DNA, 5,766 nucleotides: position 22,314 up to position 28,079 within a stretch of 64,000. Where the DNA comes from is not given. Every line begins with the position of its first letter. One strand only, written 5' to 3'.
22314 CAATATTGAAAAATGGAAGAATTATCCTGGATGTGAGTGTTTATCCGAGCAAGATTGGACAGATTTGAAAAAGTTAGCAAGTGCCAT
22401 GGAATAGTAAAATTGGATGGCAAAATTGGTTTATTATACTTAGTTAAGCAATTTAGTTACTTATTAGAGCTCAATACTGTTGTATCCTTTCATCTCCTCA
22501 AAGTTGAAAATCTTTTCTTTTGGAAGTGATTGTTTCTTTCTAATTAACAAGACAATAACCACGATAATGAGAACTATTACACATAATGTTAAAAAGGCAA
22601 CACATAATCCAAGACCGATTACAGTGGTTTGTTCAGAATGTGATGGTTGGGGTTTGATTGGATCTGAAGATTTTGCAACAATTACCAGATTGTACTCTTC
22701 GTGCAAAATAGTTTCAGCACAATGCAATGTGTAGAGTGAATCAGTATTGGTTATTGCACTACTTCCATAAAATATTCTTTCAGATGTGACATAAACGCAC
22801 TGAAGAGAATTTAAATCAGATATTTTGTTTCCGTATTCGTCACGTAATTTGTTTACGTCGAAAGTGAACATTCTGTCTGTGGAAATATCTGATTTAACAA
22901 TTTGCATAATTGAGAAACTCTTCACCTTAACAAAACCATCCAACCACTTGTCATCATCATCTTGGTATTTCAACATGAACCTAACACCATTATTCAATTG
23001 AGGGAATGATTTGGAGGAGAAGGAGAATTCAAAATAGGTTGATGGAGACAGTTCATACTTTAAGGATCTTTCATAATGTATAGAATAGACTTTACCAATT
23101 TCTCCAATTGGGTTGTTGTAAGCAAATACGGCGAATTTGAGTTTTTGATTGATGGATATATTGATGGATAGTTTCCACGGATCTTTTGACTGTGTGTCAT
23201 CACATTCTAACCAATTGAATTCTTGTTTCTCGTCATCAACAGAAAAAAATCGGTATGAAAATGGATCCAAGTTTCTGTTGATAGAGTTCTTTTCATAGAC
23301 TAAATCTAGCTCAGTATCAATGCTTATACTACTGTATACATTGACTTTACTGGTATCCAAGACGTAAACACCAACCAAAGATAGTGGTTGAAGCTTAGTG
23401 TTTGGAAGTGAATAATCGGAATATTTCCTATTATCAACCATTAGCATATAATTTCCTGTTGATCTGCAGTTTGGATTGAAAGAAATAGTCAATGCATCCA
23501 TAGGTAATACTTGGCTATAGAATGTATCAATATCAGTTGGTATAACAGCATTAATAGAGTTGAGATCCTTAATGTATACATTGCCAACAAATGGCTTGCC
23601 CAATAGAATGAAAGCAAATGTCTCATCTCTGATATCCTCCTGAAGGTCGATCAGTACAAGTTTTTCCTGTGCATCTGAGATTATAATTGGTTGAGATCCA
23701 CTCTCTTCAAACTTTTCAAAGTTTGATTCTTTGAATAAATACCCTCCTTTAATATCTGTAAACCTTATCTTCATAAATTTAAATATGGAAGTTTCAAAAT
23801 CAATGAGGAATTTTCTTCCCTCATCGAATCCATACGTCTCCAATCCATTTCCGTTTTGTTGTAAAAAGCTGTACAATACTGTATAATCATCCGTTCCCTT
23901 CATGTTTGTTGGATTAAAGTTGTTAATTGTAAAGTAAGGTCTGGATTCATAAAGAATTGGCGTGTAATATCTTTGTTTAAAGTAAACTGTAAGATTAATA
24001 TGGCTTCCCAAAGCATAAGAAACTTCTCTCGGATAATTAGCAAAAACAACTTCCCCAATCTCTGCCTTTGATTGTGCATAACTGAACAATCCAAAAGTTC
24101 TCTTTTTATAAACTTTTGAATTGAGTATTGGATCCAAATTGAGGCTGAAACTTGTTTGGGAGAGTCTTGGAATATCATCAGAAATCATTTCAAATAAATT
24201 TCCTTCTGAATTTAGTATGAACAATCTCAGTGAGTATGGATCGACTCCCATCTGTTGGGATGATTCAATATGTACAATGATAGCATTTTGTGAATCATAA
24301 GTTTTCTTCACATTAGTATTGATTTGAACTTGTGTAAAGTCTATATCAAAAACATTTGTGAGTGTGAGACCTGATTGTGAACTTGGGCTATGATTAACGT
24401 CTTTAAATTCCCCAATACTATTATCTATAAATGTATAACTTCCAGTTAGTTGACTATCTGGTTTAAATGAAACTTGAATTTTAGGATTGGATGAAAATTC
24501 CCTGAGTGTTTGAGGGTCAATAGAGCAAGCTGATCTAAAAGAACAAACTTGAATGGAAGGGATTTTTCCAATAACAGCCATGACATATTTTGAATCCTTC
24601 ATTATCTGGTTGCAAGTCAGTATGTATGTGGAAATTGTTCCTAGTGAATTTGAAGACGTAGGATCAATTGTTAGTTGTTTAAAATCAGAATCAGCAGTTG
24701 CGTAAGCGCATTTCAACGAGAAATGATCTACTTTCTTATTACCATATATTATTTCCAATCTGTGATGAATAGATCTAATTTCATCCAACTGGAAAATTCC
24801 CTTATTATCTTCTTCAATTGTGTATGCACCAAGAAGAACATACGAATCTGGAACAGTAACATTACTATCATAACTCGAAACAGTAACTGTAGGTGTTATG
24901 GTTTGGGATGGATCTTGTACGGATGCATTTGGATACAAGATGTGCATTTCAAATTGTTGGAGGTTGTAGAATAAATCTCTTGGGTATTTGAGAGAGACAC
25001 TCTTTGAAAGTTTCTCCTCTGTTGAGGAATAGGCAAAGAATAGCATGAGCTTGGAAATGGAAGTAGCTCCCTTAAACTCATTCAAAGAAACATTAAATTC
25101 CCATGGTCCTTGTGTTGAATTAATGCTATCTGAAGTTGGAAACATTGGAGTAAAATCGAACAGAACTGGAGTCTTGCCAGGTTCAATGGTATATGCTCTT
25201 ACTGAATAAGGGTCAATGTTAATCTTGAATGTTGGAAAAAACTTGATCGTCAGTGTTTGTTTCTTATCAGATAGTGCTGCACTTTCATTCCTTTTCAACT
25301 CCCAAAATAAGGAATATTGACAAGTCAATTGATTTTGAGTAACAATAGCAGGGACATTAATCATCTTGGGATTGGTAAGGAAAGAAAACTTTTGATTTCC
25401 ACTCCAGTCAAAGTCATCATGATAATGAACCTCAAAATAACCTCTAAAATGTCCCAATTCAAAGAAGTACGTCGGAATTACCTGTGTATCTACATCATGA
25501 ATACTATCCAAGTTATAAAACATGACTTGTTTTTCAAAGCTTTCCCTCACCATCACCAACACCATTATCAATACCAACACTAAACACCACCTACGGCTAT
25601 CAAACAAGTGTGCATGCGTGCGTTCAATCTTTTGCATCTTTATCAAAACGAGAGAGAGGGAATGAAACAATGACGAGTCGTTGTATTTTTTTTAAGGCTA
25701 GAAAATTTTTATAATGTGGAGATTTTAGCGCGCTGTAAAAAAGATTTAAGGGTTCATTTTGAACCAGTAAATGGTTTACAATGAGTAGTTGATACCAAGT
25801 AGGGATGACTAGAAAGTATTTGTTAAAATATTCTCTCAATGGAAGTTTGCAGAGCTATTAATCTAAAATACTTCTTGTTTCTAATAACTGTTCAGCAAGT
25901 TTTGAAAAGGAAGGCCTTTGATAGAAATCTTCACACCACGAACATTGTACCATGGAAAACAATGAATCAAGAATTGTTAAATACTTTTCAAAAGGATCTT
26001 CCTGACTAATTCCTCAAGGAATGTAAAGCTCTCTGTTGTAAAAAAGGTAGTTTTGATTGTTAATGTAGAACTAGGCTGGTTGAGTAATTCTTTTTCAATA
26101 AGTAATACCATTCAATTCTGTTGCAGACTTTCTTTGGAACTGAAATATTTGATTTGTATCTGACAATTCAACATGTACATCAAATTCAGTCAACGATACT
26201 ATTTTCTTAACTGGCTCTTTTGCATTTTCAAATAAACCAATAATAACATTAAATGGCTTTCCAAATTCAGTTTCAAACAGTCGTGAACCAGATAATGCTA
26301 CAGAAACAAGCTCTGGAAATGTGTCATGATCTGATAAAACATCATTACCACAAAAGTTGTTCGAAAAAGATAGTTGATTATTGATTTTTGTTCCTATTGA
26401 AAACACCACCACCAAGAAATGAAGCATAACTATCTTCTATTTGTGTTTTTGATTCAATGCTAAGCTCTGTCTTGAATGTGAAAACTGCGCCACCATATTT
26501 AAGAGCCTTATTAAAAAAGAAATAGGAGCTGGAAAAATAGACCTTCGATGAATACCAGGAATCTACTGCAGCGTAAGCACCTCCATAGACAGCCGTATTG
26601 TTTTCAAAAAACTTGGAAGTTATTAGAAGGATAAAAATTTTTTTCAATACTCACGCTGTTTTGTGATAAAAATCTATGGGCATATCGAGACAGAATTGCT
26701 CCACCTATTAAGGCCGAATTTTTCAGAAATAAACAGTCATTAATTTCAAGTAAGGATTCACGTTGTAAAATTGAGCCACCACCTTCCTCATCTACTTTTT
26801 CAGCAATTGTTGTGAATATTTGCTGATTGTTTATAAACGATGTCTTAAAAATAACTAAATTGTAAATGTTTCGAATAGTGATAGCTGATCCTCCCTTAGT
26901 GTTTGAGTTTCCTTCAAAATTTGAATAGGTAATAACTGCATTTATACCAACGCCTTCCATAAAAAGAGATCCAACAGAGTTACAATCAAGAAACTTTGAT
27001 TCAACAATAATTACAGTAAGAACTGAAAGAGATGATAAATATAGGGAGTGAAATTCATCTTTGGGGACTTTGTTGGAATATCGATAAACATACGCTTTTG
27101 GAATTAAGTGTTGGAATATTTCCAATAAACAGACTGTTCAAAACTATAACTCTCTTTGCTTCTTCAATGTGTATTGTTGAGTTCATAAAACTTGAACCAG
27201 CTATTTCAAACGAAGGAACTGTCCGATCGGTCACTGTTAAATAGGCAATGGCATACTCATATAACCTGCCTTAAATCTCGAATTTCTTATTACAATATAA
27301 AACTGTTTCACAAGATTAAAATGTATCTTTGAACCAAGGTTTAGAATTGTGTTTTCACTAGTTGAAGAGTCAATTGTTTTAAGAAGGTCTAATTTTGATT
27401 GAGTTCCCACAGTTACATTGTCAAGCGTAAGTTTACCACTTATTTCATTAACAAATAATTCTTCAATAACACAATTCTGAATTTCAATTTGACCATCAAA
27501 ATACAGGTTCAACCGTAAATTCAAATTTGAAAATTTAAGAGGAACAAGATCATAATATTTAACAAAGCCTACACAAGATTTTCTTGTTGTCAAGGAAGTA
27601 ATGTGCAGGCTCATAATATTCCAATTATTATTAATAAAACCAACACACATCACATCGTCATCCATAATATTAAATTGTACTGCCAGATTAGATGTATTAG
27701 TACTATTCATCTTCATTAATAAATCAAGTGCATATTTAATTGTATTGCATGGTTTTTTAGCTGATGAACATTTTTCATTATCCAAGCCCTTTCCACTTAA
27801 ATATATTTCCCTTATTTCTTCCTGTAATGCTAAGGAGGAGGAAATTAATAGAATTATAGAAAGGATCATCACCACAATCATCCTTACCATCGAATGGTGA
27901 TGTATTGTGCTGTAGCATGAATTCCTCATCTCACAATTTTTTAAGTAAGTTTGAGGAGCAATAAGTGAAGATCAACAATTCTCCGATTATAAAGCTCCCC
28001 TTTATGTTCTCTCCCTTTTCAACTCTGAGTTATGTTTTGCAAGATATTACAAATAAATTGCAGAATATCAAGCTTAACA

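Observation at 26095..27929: Pmp-like GGA[ILV]/FxxN beta-helix gene, split over four ORFs and carrying a frameshift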

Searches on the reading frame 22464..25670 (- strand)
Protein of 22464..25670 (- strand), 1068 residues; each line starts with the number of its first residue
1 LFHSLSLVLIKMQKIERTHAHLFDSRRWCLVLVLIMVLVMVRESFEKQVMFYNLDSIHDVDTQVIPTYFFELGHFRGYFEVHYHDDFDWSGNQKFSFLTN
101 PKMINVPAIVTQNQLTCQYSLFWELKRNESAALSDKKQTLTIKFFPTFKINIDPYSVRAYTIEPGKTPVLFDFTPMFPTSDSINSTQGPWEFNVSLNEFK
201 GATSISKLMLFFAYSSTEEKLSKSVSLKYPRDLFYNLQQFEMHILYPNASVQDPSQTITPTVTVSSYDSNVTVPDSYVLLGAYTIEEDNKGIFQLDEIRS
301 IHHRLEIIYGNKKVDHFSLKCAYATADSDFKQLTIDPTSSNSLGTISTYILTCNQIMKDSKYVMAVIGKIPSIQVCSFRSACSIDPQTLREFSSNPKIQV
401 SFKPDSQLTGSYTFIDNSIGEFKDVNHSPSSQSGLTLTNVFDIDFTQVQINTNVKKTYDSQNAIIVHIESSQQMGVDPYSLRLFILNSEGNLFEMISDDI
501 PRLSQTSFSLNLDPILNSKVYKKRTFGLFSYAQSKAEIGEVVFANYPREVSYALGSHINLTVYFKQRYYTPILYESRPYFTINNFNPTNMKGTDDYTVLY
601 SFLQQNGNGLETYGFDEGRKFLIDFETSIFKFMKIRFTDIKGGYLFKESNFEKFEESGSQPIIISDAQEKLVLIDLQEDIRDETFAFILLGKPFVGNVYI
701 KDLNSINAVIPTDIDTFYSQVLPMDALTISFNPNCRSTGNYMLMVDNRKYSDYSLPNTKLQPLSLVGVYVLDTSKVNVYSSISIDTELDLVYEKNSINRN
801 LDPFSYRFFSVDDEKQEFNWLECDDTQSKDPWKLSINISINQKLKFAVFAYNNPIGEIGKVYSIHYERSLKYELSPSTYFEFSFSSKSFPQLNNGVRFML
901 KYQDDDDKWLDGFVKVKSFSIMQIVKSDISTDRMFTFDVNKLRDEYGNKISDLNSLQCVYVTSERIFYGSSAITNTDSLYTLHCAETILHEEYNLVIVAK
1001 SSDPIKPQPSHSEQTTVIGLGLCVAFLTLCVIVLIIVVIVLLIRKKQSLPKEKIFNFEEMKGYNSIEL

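Call 4: search_protein_families(library=pfam, proteins=[window:22464-25670:-], max_evalue=1)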
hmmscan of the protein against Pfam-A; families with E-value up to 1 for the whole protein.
window:22464-25670:- (1068 aa): 2 families
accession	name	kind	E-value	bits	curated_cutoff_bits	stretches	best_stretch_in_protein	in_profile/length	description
PF14610.12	Psg1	-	0.098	12.9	30.1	0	1002-1036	143-177/186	Ykl077w/Psg1 (Pma1 Stabilization in Golgi)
PF15820.10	ECSCR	-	0.16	12.3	27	1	1000-1048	5-52/104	Endothelial cell-specific chemotaxis regulator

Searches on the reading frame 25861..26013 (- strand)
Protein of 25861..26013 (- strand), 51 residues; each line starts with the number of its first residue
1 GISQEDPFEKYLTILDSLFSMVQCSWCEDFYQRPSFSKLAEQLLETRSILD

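Call 9: search_protein_families(library=pfam, proteins=[window:25861-26013:-], max_evalue=0.01)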
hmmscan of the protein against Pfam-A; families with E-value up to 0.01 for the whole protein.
seq(51 aa): 0 families

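Call 39: search_solved_structures(query=window:25861-26013:-, max_evalue=10, show_alignments=2)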
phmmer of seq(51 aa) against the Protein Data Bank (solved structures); distinct sequences matched with E-value up to 10: 11.
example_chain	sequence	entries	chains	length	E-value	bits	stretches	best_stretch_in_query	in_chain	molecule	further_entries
6tua_A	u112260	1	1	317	0.085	16.5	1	14-48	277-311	Tyrosine-protein kinase RYK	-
2oo8_X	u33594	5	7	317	0.42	14.4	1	8-42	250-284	Angiopoietin-1 receptor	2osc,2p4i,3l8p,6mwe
4x3j_A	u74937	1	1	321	0.43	14.3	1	8-42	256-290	Angiopoietin-1 receptor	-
2wqb_A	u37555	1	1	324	0.44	14.3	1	8-42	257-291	ANGIOPOIETIN-1 RECEPTOR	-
1fvr_A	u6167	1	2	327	0.45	14.3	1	8-42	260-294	TYROSINE-PROTEIN KINASE TIE-2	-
5h2u_A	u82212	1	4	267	0.64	13.8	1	19-44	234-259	Protein-tyrosine kinase 6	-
5d7v_A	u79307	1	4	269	0.65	13.8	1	19-44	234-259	Protein-tyrosine kinase 6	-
5da3_A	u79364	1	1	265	0.65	13.8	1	19-44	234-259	Protein-tyrosine kinase 6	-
9qek_A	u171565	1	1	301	1.4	12.8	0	16-45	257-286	Proto-oncogene tyrosine-protein kinase ROS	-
3zbf_A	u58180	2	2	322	1.7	12.5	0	16-45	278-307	PROTO-ONCOGENE TYROSINE-PROTEIN KINASE ROS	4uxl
9g3q_A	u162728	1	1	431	1.9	12.3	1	2-20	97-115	AAEL001965-PA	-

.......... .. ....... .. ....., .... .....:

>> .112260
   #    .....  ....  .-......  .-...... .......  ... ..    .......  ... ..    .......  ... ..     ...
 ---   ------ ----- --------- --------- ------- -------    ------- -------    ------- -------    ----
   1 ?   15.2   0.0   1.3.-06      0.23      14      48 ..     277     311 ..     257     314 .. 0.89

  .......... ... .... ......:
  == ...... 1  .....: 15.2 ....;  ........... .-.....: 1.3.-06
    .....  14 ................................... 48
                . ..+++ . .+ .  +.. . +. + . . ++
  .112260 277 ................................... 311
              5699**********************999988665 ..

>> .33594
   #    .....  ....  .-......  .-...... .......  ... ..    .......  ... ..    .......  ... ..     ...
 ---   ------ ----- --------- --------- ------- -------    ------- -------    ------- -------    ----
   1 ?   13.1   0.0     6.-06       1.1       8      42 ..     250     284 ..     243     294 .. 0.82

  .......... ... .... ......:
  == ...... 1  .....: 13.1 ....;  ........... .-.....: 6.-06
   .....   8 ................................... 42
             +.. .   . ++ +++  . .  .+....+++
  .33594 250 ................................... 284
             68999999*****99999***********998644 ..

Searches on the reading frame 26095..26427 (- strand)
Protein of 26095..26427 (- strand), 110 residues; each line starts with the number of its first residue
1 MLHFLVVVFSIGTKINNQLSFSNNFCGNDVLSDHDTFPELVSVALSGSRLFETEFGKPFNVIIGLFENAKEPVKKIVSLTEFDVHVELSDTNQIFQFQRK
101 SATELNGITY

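Call 4: search_protein_families(library=pfam, proteins=[window:26095-26427:-], max_evalue=1)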
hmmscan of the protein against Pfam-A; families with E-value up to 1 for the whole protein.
window:26095-26427:- (110 aa): 0 families

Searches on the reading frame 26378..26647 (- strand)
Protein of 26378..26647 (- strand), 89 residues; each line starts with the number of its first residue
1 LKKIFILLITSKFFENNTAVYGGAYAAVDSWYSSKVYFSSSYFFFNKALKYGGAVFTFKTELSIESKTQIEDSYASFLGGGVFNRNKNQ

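Call 4: search_protein_families(library=pfam, proteins=[window:26378-26647:-], max_evalue=1)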
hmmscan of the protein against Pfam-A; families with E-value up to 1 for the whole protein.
window:26378-26647:- (89 aa): 1 family
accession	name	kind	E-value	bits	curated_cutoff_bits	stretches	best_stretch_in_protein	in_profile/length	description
PF02415.23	Chlam_PMP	-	0.0084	16.7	20.6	0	14-24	4-15/19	Chlamydia polymorphic membrane protein (Chlamydia_PMP) repeat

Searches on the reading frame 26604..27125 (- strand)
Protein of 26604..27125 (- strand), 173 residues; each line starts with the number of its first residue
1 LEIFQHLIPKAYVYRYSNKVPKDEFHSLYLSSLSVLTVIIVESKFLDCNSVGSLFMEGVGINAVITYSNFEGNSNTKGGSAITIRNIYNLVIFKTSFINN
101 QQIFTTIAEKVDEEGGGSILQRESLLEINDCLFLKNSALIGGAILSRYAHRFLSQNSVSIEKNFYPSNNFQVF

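Call 4: search_protein_families(library=pfam, proteins=[window:26604-27125:-], max_evalue=1)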
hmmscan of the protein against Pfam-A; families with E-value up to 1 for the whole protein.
window:26604-27125:- (173 aa): 1 family
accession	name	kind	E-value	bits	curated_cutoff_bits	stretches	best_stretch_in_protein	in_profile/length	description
PF02415.23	Chlam_PMP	-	0.4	11.5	20.6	1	130-146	1-18/19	Chlamydia polymorphic membrane protein (Chlamydia_PMP) repeat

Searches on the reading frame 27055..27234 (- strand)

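Call 4: search_protein_families(library=pfam, proteins=[window:27055-27234:-], max_evalue=1)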
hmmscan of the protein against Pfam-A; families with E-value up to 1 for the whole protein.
window:27055-27234:- (59 aa): 1 family
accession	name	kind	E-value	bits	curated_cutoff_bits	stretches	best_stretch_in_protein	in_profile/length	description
PF08470.16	NTNH_C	-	0.08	13.4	23.9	1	24-53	108-139/162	Nontoxic nonhaemagglutinin C-terminal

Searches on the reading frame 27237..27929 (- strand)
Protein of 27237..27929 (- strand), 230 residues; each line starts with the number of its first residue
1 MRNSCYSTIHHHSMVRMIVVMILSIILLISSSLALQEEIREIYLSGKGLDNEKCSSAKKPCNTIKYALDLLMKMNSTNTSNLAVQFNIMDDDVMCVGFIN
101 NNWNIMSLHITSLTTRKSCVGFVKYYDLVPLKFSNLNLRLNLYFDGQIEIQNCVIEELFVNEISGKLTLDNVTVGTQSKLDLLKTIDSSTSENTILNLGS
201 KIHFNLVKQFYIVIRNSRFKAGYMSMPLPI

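Call 4: search_protein_families(library=pfam, proteins=[window:27237-27929:-], max_evalue=1)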
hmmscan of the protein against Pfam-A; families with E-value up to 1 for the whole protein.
window:27237-27929:- (230 aa): 0 families
